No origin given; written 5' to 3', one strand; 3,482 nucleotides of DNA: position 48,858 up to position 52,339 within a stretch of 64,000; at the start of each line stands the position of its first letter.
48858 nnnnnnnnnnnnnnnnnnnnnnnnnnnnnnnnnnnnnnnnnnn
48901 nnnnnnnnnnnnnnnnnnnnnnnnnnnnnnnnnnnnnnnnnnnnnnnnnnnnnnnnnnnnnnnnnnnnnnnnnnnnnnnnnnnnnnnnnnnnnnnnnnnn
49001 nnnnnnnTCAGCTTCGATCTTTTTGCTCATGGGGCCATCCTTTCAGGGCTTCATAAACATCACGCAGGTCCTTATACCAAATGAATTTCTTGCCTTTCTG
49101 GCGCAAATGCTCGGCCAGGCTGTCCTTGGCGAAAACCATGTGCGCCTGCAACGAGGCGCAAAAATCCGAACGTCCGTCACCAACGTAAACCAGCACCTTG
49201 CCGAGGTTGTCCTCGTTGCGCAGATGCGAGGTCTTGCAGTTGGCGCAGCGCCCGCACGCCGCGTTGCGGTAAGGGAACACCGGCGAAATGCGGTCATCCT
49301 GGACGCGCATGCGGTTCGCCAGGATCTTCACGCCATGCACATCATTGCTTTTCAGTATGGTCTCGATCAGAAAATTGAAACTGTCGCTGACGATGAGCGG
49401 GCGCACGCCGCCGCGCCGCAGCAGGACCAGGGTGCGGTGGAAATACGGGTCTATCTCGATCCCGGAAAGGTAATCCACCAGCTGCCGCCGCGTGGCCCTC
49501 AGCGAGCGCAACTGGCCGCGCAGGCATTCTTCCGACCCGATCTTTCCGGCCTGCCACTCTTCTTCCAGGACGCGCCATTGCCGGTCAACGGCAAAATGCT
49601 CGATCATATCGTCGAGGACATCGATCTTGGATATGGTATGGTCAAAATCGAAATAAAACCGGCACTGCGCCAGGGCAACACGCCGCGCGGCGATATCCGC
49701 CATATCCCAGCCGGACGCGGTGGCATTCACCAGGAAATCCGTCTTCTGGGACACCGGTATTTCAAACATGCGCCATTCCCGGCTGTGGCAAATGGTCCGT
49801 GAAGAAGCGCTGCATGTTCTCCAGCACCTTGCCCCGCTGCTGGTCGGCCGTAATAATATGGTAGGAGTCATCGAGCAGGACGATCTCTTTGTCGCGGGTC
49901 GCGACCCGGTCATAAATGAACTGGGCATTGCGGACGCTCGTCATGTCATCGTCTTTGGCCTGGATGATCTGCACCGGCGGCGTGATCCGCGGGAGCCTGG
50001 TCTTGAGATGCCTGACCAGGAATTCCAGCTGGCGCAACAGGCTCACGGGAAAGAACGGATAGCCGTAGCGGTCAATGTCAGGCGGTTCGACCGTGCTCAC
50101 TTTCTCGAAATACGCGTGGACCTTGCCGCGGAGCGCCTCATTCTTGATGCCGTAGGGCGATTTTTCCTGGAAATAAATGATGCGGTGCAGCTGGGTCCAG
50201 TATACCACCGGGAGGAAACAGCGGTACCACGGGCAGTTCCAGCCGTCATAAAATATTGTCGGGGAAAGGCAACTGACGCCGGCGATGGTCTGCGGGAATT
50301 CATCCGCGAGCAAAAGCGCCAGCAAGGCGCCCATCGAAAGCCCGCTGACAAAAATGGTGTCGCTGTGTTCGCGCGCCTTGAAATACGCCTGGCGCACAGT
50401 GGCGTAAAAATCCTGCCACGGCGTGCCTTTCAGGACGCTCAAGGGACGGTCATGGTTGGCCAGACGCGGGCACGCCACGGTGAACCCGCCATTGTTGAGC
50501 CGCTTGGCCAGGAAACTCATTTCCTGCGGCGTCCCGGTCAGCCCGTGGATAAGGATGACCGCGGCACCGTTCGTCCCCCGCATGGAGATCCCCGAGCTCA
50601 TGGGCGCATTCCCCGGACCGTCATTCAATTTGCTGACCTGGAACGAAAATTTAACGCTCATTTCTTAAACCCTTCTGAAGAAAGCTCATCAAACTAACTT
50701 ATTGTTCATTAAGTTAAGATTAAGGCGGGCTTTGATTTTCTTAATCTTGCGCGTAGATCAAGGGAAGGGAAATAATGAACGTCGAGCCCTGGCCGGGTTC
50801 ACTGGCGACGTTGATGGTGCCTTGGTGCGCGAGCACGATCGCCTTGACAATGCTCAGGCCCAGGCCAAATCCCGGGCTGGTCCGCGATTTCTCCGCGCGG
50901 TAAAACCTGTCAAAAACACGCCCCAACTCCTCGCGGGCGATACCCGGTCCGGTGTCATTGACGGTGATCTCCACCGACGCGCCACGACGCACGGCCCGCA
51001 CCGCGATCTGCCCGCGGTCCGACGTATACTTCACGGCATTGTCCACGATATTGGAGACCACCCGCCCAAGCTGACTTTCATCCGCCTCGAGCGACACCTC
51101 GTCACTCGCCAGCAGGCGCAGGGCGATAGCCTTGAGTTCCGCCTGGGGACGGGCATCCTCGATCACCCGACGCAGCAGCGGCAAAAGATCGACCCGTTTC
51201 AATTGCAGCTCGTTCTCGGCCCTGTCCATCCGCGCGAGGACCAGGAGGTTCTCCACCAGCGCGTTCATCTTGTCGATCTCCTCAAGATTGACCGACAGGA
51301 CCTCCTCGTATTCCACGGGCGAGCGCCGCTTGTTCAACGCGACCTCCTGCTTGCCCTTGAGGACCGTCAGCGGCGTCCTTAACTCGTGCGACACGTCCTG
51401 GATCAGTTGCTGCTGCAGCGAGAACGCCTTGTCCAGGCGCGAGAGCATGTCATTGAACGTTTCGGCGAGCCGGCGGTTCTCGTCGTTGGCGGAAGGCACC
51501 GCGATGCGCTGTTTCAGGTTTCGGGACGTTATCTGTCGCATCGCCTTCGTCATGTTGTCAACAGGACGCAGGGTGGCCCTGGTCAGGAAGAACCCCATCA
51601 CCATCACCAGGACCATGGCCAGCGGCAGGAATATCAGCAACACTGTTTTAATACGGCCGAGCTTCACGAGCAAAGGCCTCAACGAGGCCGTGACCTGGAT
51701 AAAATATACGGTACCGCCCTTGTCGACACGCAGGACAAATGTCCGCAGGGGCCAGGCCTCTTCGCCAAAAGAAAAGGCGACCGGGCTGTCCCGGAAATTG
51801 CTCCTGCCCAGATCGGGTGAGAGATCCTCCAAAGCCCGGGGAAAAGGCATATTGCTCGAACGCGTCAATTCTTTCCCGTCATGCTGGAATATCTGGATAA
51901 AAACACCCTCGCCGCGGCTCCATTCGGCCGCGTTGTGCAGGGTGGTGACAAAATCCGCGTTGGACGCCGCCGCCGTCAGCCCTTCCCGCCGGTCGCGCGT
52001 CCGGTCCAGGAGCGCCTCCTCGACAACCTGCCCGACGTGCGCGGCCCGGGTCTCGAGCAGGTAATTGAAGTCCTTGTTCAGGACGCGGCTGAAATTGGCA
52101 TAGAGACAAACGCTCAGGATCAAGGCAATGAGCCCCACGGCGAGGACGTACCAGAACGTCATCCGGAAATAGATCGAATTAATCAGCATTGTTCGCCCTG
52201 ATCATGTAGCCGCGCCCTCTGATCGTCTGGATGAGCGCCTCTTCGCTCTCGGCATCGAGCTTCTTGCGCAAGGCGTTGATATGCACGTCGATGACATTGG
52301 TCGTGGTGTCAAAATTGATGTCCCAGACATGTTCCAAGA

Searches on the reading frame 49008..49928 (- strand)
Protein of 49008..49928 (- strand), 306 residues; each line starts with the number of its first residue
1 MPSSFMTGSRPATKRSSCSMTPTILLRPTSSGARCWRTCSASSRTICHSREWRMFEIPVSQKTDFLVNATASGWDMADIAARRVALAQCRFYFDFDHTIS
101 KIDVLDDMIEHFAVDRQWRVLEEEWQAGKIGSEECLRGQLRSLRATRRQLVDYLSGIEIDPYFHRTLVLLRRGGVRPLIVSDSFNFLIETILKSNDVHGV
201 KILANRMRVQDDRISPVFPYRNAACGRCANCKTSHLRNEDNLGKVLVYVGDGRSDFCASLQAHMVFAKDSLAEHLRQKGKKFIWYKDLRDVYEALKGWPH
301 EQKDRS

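Call 57: search_protein_families(library=pfam, proteins=[window:49008-49928:-], max_evalue=0.0001)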
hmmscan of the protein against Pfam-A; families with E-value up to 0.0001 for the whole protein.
window:49008-49928:- (306 aa): 2 families
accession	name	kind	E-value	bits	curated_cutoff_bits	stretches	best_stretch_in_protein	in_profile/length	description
PF06888.18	Put_Phosphatase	-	1.6e-13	51.1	27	1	92-261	4-187/234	Putative Phosphatase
PF12710.13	HAD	-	6.9e-11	43.3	27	1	93-257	3-186/189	haloacid dehalogenase-like hydrolase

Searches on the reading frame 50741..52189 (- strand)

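Call 57: search_protein_families(library=pfam, proteins=[window:50741-52189:-], max_evalue=0.0001)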
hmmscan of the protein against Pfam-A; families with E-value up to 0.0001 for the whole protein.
window:50741-52189:- (482 aa): 3 families
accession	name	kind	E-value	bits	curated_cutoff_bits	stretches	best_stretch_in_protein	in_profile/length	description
PF02518.31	HATPase_c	-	2.6e-32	112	26.4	1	370-477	2-109/111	Histidine kinase-, DNA gyrase B-, and HSP90-like ATPase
PF00512.31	HisKA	-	4.7e-15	55.8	26.9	1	259-322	2-64/66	His Kinase A (phospho-acceptor) domain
PF00672.30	HAMP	-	8.4e-13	48.9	25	1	201-253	1-52/53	HAMP domain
